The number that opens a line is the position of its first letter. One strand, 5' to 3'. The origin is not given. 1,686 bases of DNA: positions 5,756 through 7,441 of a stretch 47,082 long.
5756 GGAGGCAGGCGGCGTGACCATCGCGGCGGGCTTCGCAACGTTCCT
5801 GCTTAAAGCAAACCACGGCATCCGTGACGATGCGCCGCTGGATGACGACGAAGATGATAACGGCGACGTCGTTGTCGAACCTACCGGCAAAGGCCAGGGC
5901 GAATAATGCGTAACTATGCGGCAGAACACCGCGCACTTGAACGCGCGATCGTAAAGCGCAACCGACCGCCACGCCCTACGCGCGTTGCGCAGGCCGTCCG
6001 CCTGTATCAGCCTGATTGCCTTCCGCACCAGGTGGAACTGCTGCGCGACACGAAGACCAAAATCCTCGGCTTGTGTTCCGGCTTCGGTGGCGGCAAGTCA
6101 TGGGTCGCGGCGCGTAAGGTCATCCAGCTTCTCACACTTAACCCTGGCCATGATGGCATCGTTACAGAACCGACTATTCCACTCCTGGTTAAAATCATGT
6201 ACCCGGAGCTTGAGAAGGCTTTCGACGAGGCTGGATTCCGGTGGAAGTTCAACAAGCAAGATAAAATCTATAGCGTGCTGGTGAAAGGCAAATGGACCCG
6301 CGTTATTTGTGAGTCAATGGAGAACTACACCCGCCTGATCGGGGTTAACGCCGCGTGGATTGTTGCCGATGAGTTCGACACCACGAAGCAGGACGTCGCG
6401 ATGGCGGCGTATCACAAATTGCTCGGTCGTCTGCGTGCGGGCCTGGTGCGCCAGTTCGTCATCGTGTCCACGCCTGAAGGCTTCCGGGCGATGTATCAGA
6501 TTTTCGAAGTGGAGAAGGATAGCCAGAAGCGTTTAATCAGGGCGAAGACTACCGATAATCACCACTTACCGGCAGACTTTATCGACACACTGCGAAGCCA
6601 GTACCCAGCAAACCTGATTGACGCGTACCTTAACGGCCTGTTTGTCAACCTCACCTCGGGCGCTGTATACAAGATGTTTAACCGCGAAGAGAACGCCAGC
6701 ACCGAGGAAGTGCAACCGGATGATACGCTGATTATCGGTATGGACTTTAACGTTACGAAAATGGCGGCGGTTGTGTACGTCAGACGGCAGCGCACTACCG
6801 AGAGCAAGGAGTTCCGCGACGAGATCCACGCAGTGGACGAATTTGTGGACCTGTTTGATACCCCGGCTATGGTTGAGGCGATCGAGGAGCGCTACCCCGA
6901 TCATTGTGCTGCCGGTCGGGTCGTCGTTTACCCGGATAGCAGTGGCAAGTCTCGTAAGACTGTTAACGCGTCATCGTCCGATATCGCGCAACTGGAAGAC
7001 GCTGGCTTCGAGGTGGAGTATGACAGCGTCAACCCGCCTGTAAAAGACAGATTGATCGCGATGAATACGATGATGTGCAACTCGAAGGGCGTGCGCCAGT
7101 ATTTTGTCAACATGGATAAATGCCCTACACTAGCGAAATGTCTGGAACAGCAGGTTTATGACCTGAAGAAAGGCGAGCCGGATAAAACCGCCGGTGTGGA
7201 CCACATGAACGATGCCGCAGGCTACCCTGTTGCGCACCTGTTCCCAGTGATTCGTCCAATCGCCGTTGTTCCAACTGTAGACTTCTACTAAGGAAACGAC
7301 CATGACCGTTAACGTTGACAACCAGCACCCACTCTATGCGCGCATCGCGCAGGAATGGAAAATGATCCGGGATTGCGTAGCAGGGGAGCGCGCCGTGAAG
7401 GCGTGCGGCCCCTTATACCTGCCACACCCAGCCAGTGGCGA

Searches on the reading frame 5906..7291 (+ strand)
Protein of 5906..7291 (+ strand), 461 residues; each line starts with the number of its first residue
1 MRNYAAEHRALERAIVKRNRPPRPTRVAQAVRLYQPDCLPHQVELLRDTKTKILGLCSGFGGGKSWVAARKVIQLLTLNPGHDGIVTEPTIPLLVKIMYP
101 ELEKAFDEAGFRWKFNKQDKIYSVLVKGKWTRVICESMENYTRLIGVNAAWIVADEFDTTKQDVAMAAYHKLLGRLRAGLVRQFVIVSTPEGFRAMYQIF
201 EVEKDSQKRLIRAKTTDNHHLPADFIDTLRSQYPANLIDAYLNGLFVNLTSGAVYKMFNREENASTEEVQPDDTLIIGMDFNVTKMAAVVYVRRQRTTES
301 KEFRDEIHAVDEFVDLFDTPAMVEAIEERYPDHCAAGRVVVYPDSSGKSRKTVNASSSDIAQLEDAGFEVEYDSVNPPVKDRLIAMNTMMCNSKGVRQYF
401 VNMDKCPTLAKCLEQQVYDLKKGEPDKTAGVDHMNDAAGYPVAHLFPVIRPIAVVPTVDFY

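Call 17: search_protein_families(library=pfam, proteins=[window:5906-7291:+], max_evalue=0.01)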
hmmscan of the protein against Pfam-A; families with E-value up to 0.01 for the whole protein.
window:5906-7291:+ (461 aa): 3 families
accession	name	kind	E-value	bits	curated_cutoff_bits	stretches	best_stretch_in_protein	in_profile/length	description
PF03237.21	Terminase_6N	-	1.4e-14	54.7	22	1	59-259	5-212/215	Terminase large subunit, T4likevirus-type, N-terminal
PF17289.8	Terminase_6C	-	5.3e-07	30.2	22.6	1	277-440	1-150/155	Terminase RNaseH-like domain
PF00270.35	DEAD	-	2.3e-05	24.6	26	1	56-188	19-157/167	DEAD/DEAH box helicase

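Call 33: search_dna_similar(query=window:5906-7291:+, collection=phages, mode=protein, rows=spread, max_rows=60, max_evalue=1e-10)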
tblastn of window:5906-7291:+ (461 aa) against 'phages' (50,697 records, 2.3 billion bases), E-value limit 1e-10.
Records with a match: 913; places in all: 918; records where one place covers at least 80% of the query: 863.
Best place of each record, by identity: >=99% 2; 95-99% 149; 90-95% 4; 60-80% 6; <60% 752.
By first word of the organism name: Salmonella 373; Escherichia 260; Vibrio 69; Klebsiella 55; Pseudomonas 27; Serratia 13; Kagunavirus 11; Rhizobium 10; Salinibacter 10; Pectobacterium 7; and 33 more.
By host as written in the record: Escherichia coli 143; - 58; Salmonella enterica subsp. enterica serovar Enteritidis 56; Salmonella enterica 54; Salmonella enterica subsp. enterica serovar Typhimurium 49; Salmonella sp. 37; Vibrio breoganii 23; Salmonella enterica subsp. enterica serovar Enteritidis PT1 20; and 229 more.
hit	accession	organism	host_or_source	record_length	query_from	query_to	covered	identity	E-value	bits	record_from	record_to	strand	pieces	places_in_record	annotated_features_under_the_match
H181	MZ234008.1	Escherichia phage vB_EcoS-22664B1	Escherichia coli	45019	1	461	100%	99.1%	0e+0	957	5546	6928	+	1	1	terminase | terminase small subunit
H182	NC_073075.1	Escherichia phage ZCEC10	Escherichia coli O18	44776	1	461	100%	98.5%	0e+0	954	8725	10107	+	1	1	terminase large subunit | putative terminase small subunit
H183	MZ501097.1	Escherichia phage PaulFeyerabend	Escherichia coli K-12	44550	1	461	100%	98.3%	0e+0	953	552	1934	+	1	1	terminase large subunit | terminase small subunit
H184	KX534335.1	Escherichia phage Envy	Escherichia coli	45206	1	461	100%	98.0%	0e+0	951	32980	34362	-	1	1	putative terminase | hypothetical protein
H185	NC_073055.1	Escherichia phage vB_EcoD_Opt212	Escherichia coli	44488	1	461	100%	97.8%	0e+0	950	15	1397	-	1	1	putative terminase large subunit | hypothetical protein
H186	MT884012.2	Escherichia phage vb_EcoS_bov11C2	Escherichia coli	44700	1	461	100%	97.8%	0e+0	948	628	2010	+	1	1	terminase | terminase small subunit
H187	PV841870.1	Escherichia phage Pandora71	Escherichia coli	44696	1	461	100%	97.6%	0e+0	948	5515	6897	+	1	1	terminase large subunit | terminase small subunit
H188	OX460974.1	Dhillonvirus sp. EcoIv6a_Kente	wastewater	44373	1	461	100%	97.6%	0e+0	945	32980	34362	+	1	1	record has no annotation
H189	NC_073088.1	Escherichia phage PC2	Escherichia sp.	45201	1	461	100%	97.4%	0e+0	945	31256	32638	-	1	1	terminase | terminase small subunit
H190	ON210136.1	Escherichia phage EC115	Escherichia coli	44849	1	461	100%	97.0%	0e+0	941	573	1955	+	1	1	terminase | terminase small subunit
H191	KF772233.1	Edwardsiella phage eiAU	Edwardsiella ictaluri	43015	22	453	94%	64.6%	0e+0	579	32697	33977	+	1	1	terminase large subunit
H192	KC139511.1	Salmonella phage FSL SP-101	Salmonella enterica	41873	39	387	76%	61.0%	4e-136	437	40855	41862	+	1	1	phage terminase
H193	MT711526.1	Escherichia phage vB_EcoS_fPoEco01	Escherichia coli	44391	45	456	89%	41.9%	3e-89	303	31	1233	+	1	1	terminase large subunit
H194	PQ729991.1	Escherichia phage BUCT823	Escherichia coli 4004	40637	45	456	89%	41.6%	6e-89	301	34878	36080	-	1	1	record has no annotation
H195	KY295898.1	Escherichia phage P AB-2017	Escherichia coli O18ac:K1:H7 ColV+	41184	45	456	89%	41.6%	1e-88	301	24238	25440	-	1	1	terminase-like family protein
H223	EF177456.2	Salmonella phage SETP3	-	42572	52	456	88%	40.0%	1e-89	304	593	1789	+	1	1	putative terminase large subunit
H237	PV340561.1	Escherichia phage PhiR41_1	Escherichia coli str. K-12 substr. ...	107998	56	448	85%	25.6%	3e-30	130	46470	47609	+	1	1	hypothetical protein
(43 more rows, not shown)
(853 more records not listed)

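Call 38: search_solved_structures(query=window:5906-7291:+, max_evalue=1)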
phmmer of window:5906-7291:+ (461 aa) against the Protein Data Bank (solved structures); distinct sequences matched with E-value up to 1: 3.
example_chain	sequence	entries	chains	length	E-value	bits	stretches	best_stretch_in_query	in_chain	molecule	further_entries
5oea_A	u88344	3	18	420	0.16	13.7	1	77-282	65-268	Large subunit terminase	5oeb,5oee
5oe8_A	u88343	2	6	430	0.17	13.7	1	77-282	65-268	Large subunit terminase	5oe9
9xw3_A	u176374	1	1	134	0.38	12.5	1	292-340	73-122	Probable cold shock-like protein B CspB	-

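Call 40: search_protein_families(library=phrogs, proteins=[window:5906-7291:+], max_evalue=0.001)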
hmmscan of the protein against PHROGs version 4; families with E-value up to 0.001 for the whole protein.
window:5906-7291:+ (461 aa): 3 families
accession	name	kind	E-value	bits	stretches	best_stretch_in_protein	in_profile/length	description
phrog_10250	-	head and packaging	1.5e-48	166.5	1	231-451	3-221/228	terminase large subunit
phrog_38319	-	unknown function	3.2e-43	149.1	1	50-291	17-269/271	-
phrog_2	-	head and packaging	7.8e-40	138.3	1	39-451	267-599/807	terminase large subunit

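Call 45: get_annotated_region(hit=H237, flank=600)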
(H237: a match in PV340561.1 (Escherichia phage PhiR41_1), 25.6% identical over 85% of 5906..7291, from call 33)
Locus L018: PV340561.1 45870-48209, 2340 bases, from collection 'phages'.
description: Escherichia phage PhiR41_1, complete genome.
organism: Escherichia phage PhiR41_1 (NCBI taxid 3416483)
taxonomy: Viruses
host: Escherichia coli str. K-12 substr. MG1655; source: -; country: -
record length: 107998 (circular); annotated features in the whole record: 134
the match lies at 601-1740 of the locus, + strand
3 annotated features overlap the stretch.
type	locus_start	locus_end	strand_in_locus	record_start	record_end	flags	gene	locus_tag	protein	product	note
CDS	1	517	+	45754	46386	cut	-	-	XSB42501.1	hypothetical protein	-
CDS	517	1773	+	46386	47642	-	-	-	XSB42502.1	hypothetical protein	-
CDS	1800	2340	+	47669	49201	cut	-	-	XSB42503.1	hypothetical protein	-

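Call 46: get_annotated_region(hit=H223, flank=800)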
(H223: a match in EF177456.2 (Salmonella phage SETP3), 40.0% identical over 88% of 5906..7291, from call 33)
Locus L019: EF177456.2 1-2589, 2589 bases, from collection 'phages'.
description: Salmonella phage SETP3, complete genome.
organism: Salmonella phage SETP3 (NCBI taxid 424944)
taxonomy: Viruses; Duplodnaviria; Heunggongvirae; Uroviricota; Caudoviricetes; Guernseyvirinae; Jerseyvirus; Jerseyvirus SETP3
host: -; source: -; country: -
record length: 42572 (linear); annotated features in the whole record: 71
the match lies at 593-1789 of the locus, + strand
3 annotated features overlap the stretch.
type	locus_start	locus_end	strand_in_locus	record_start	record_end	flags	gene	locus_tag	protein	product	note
CDS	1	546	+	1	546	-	-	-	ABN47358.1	putative terminase small subunit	ORF1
CDS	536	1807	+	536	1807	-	-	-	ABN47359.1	putative terminase large subunit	ORF2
CDS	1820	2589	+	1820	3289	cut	-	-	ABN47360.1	portal protein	ORF3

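Call 61: find_encoding_contigs(protein=window:5906-7291:+, flank=10000, max_places=10)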
Protein window:5906-7291:+ (461 aa): no gene with exactly this product is on record in the collection.
